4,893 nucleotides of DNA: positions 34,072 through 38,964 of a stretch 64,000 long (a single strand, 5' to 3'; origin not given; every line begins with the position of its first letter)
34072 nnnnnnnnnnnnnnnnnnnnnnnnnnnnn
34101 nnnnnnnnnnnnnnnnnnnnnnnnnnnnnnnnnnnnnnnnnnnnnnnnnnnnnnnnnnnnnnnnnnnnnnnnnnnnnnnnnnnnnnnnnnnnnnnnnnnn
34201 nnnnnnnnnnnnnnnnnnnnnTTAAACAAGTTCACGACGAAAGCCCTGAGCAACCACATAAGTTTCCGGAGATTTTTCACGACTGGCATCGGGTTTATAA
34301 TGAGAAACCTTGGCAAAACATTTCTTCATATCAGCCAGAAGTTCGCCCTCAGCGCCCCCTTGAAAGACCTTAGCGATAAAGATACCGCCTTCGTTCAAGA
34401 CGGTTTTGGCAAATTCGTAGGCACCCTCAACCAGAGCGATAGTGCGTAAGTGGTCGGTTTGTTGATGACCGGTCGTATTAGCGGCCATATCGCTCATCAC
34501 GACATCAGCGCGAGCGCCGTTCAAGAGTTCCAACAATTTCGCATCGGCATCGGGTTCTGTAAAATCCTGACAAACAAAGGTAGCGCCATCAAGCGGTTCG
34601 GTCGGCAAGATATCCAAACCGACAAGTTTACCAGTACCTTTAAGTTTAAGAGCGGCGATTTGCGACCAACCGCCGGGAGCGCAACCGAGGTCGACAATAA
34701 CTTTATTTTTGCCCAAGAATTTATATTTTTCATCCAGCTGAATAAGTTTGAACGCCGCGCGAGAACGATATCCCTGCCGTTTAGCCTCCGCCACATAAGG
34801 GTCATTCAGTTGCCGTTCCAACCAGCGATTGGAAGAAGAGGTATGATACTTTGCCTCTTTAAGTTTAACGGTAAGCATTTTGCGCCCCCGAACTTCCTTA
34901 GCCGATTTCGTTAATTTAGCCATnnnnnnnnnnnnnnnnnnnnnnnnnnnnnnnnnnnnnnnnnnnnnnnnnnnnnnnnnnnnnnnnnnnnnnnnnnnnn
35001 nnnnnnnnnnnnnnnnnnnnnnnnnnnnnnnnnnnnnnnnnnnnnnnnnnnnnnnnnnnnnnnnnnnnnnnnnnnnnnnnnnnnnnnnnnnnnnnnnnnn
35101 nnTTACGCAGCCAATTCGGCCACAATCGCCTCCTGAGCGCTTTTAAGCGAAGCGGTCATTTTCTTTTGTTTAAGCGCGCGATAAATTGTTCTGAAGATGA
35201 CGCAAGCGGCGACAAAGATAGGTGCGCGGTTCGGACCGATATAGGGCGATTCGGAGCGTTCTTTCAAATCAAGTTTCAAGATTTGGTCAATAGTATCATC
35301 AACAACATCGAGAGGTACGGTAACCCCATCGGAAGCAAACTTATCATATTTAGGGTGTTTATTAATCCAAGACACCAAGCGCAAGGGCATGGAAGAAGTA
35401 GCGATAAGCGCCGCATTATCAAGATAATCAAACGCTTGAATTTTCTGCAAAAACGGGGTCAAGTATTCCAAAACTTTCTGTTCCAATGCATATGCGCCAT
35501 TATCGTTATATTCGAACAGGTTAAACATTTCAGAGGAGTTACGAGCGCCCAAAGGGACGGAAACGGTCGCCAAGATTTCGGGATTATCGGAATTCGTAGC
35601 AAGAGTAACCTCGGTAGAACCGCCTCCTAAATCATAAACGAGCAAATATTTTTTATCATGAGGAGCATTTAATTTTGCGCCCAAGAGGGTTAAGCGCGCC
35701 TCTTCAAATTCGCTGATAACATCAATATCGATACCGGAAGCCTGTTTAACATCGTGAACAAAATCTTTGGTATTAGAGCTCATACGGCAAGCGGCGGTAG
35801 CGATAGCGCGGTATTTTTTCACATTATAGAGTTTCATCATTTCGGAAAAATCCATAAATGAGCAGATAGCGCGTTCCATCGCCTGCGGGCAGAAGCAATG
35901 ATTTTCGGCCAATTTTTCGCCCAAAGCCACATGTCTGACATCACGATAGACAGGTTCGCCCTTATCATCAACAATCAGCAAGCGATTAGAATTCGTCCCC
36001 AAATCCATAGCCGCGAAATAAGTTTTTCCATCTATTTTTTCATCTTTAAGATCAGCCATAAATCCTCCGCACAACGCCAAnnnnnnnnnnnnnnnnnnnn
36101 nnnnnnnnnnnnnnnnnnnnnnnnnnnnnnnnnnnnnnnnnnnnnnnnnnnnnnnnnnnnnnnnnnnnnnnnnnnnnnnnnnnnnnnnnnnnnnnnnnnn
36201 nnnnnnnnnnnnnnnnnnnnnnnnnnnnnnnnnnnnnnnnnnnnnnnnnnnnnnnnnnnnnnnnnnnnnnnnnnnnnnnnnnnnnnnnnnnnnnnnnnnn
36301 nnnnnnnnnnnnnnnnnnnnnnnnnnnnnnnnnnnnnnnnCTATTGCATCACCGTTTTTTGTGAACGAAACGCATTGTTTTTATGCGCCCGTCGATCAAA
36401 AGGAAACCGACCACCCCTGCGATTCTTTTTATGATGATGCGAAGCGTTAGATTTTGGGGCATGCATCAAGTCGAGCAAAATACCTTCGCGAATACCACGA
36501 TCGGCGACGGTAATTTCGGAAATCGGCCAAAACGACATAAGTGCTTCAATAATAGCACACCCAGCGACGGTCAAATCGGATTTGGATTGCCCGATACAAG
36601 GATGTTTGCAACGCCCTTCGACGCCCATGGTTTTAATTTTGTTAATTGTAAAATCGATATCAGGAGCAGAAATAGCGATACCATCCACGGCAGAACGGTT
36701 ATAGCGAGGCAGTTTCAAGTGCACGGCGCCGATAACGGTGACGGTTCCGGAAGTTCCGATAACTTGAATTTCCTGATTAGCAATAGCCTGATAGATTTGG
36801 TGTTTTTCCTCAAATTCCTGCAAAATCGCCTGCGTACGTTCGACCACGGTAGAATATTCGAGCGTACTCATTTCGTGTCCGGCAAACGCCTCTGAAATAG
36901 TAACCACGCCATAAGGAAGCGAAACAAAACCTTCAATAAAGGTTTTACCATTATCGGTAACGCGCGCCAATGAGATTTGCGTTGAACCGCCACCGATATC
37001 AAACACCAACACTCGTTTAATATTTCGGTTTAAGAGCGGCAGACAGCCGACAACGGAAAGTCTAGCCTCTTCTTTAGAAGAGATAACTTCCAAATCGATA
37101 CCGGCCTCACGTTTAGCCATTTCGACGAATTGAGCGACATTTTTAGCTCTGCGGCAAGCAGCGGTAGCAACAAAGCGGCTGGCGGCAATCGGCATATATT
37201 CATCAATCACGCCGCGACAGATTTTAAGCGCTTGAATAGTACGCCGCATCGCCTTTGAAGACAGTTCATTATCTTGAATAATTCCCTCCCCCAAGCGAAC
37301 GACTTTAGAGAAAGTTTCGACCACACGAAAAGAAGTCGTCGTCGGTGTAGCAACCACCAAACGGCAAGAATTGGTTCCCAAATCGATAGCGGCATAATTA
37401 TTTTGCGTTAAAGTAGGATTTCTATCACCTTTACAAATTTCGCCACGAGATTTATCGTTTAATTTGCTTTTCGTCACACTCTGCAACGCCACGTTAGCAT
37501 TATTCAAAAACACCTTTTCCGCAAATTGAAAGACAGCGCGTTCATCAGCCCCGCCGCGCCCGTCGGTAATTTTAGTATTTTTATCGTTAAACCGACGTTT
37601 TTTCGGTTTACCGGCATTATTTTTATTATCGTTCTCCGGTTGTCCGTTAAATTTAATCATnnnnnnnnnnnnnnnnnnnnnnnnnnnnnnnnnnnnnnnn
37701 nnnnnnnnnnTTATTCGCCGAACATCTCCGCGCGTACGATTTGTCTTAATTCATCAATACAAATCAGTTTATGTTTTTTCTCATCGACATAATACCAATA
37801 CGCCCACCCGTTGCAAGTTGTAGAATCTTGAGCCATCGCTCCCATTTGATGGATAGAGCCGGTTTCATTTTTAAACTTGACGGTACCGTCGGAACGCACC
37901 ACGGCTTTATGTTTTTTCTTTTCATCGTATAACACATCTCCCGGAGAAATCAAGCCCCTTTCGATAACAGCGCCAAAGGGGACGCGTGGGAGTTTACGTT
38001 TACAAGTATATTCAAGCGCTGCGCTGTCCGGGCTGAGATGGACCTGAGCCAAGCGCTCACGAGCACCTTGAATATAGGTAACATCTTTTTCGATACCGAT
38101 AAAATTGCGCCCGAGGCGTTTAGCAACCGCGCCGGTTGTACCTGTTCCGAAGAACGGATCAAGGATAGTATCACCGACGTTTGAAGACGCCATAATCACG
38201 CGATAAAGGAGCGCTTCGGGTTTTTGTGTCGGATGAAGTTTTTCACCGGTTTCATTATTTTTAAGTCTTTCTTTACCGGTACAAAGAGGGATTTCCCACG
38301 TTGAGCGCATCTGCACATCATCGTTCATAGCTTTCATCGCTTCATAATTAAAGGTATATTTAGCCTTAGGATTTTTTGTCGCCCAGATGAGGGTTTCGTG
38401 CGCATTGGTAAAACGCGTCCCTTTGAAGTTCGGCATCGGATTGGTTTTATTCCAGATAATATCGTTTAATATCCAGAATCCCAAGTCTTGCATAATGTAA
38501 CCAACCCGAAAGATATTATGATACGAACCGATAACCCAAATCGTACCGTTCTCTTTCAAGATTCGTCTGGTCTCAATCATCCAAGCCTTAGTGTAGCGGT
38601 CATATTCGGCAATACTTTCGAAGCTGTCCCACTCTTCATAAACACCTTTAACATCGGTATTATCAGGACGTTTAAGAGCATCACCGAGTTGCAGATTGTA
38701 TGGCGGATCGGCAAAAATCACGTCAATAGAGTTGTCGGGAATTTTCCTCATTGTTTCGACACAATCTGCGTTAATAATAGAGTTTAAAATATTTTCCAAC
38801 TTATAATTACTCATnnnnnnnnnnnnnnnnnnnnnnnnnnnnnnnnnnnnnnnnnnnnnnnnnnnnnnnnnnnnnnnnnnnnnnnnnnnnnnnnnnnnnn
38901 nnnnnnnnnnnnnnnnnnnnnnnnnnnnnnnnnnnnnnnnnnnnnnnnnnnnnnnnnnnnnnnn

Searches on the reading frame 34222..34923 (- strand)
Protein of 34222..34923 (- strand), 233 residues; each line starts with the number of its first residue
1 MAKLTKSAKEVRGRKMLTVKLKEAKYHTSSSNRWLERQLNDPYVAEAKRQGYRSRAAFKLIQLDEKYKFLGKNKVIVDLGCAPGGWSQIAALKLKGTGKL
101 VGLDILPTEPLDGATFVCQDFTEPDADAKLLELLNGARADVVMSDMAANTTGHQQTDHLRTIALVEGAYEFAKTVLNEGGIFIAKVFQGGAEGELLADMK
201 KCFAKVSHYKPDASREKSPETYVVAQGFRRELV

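Call 37: search_protein_families(library=pfam, proteins=[window:34222-34923:-], max_evalue=0.001)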
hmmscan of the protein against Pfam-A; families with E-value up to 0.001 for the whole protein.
window:34222-34923:- (233 aa): 2 families
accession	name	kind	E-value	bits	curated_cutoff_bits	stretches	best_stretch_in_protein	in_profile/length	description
PF01728.25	FtsJ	-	2.9e-56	190.7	24.1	1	52-228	1-181/181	FtsJ-like methyltransferase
PF13847.12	Methyltransf_31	-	1.9e-07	31.3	27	1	72-204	3-127/145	Methyltransferase domain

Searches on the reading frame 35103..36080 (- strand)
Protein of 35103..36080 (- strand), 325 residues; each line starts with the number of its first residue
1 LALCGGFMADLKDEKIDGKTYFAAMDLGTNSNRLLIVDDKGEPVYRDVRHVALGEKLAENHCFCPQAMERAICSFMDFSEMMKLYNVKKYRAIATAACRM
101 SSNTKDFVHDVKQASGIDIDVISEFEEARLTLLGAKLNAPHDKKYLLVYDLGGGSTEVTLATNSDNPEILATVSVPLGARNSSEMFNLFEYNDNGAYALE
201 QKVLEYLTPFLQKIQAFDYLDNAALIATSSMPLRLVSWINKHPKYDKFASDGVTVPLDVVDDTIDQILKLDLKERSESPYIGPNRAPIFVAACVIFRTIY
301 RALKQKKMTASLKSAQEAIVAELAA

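Call 37: search_protein_families(library=pfam, proteins=[window:35103-36080:-], max_evalue=0.001)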
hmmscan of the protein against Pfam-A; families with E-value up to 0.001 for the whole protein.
window:35103-36080:- (325 aa): 1 family
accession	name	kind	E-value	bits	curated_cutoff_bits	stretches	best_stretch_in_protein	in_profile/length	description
PF02541.22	Ppx-GppA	-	2.8e-36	125.9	27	1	42-321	11-279/285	Ppx/GppA phosphatase family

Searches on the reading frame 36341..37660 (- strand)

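Call 37: search_protein_families(library=pfam, proteins=[window:36341-37660:-], max_evalue=0.001)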
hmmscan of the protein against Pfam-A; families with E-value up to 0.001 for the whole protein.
window:36341-37660:- (439 aa): 1 family
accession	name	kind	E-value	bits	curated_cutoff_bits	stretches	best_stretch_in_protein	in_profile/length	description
PF02541.22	Ppx-GppA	-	7.5e-43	147.4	27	1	103-400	2-283/285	Ppx/GppA phosphatase family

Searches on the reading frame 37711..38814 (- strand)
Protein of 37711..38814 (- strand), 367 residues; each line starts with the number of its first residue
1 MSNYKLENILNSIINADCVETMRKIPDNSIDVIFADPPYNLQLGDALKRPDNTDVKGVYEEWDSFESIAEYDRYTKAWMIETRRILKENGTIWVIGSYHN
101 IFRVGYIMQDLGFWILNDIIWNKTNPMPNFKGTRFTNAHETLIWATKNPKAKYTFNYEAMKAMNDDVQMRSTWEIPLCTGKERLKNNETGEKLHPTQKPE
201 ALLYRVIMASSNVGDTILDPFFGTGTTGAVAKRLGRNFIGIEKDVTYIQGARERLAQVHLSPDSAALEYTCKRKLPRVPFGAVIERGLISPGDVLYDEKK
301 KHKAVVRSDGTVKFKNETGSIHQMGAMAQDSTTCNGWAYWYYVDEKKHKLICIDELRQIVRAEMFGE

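Call 37: search_protein_families(library=pfam, proteins=[window:37711-38814:-], max_evalue=0.001)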
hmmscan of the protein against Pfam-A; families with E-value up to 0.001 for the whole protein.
window:37711-38814:- (367 aa): 3 families
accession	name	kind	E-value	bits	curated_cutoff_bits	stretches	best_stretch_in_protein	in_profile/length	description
PF01555.25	N6_N4_Mtase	-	1.5e-68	231.5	26.7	1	30-251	1-219/221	DNA methylase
PF18755.6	RAMA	-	1.1e-15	58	35.2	1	267-350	8-94/107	Restriction Enzyme Adenine Methylase Associated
PF01170.24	UPF0020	-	0.00029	21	22.3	0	208-238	23-53/197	RMKL-like, methyltransferase domain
